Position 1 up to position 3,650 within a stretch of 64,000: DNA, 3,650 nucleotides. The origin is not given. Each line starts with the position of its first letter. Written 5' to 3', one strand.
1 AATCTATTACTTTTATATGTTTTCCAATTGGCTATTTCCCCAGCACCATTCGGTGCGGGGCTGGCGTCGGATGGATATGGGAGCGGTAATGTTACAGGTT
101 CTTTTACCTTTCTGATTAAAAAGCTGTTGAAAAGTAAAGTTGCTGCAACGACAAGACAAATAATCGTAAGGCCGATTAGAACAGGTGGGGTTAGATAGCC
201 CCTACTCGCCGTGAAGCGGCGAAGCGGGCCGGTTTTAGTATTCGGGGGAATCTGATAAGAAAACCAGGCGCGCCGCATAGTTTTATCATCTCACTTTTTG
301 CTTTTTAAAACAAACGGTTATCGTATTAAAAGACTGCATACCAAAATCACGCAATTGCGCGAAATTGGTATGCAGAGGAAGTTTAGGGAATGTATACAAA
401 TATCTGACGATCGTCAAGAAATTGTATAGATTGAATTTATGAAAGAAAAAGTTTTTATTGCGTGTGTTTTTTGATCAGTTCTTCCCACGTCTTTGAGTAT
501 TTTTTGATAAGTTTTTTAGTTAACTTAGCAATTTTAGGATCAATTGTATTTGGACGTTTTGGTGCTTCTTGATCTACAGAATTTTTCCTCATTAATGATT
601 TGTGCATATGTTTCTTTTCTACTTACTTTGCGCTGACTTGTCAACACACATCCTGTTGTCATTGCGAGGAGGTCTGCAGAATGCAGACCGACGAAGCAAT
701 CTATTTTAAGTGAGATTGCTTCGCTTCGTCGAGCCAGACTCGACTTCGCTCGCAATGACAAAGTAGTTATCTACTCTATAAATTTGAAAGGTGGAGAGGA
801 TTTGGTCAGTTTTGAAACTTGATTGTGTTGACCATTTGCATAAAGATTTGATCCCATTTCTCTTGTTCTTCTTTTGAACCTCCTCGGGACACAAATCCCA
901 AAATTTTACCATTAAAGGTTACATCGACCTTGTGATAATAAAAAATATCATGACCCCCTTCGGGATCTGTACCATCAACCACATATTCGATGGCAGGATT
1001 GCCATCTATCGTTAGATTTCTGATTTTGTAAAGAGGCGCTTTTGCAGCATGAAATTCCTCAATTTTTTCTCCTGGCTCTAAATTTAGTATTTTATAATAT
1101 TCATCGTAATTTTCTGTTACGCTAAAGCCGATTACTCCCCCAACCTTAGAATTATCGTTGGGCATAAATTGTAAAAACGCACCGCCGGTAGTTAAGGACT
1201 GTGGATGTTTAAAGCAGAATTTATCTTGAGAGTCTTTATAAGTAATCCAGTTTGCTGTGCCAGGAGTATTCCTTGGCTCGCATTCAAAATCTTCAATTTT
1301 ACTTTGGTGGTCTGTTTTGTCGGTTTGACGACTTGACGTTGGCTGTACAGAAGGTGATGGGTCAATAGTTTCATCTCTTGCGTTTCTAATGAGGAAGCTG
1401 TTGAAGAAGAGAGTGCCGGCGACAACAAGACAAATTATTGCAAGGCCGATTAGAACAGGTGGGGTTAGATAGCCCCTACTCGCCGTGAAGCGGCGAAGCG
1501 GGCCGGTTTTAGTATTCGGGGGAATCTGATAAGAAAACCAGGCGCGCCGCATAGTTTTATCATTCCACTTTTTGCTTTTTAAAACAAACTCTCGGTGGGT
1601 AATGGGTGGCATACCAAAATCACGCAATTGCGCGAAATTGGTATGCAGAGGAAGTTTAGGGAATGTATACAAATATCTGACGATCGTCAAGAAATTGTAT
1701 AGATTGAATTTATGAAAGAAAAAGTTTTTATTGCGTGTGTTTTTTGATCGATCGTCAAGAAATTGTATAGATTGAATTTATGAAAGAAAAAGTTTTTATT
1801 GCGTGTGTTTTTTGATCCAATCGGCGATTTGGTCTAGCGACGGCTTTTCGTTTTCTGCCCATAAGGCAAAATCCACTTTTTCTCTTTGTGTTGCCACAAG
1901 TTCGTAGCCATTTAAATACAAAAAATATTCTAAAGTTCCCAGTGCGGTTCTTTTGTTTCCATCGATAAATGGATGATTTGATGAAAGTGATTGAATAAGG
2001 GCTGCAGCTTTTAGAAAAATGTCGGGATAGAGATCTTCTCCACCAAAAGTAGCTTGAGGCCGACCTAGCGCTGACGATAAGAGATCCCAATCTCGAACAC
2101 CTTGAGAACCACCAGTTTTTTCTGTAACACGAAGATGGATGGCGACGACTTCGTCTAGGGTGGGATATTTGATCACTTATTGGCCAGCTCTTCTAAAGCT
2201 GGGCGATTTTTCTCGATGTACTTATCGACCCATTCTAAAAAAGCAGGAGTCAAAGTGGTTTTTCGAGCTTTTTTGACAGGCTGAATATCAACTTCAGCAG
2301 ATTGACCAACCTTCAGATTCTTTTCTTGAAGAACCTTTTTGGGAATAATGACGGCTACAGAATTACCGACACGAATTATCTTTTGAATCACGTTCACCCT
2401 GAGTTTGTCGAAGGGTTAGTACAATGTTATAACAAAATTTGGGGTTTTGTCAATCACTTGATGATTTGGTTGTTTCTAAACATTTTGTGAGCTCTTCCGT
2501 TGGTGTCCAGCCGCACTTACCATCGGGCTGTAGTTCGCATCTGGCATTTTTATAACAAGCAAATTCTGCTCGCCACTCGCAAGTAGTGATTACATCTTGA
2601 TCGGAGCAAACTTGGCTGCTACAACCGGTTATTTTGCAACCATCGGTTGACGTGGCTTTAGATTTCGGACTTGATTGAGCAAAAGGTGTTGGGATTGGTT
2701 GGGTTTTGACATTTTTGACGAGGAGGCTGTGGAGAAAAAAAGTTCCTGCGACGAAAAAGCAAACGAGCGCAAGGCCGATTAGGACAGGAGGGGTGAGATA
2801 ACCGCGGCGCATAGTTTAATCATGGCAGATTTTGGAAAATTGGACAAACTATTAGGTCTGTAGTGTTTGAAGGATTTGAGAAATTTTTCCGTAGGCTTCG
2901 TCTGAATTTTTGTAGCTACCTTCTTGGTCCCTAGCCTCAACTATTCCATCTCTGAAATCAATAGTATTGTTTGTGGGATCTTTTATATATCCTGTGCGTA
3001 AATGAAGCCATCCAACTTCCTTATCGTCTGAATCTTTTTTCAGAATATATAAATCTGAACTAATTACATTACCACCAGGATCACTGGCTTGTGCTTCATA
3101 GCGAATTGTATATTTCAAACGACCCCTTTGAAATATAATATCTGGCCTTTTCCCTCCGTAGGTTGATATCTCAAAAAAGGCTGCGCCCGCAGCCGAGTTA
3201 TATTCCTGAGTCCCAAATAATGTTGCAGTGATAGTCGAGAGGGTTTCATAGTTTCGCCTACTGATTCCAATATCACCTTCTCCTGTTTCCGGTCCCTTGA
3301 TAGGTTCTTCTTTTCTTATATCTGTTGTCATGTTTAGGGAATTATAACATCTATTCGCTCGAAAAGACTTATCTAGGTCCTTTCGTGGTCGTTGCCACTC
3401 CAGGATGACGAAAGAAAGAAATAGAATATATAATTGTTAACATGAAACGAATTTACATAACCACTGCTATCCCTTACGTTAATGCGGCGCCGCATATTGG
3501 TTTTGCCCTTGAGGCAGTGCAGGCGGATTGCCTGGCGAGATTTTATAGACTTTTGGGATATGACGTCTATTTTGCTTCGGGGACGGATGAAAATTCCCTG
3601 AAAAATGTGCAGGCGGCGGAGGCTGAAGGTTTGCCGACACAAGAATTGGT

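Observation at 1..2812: Three-member family of membrane-anchored proteins with identical N-termini and divergent C-termini, carrying a duplicated 5' region and a fossil doc tail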

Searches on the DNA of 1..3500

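Call 18: search_rna_families(source=window, start=1, end=3500, threshold=evalue, max_evalue=5)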
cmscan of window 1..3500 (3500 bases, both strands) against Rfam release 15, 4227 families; matches with E-value up to 5: 2.
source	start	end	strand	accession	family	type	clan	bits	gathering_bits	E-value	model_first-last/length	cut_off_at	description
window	3038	3131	-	RF01515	Afu_514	Gene; snRNA; snoRNA; CD-box;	-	18.4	39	2.6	1-106/106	no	A. fumigatus snoRNA Afu_514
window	656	761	-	RF00162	SAM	Cis-reg; riboswitch;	CL00012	16.6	44.4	4.8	1-108/108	no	SAM riboswitch aptamer (S box leader)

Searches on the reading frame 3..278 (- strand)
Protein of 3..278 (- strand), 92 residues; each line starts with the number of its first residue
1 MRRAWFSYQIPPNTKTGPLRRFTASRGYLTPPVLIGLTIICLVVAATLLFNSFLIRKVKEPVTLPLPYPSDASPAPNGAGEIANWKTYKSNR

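Call 11: search_protein_families(library=pfam, max_evalue=1, proteins=[window:3-278:-])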
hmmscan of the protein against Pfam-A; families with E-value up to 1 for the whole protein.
window:3-278:- (92 aa): 0 families

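Call 12: search_protein_families(library=ncbifam, max_evalue=1, proteins=[window:3-278:-])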
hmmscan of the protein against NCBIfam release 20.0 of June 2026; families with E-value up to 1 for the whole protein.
window:3-278:- (92 aa): 0 families

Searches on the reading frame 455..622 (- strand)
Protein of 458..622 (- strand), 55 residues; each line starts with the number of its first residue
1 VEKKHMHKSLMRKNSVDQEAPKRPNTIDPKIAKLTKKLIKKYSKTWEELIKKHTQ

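Call 11: search_protein_families(library=pfam, max_evalue=1, proteins=[window:455-607:-])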
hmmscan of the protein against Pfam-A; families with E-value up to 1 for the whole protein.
window:455-607:- (50 aa): 0 families

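Call 12: search_protein_families(library=ncbifam, max_evalue=1, proteins=[window:455-607:-])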
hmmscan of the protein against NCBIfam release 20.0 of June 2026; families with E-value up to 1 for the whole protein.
window:455-607:- (50 aa): 0 families

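Call 49: search_protein_families(library=ncbifam, max_evalue=10, proteins=[window:458-622:-])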
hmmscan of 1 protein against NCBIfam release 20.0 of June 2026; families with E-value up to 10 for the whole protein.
seq(55 aa): 1 family
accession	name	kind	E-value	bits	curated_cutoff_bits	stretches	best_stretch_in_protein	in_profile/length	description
NF033388.0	ubiq_like_UBact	equivalog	0.06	13.6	35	1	3-38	2-37/54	ubiquitin-like protein UBact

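Call 64: search_protein_representatives(protein=window:455-607:-)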
Query: 50 residues. Proteins with E-value up to 0.001 (for the whole library): 3; up to 1e-10: 0; up to 1e-30: 0. The best 3 are listed.
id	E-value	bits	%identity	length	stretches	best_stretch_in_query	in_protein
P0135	4.3e-07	45.2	59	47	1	1-46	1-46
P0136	1.1e-06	44.0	32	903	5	6-29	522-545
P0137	8.3e-04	35.1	47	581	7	15-33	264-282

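Call 94: find_encoding_contigs(protein=window:455-607:-, flank=5000, max_places=6)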
Protein window:455-607:- (50 aa): no gene with exactly this product is on record in the collection.
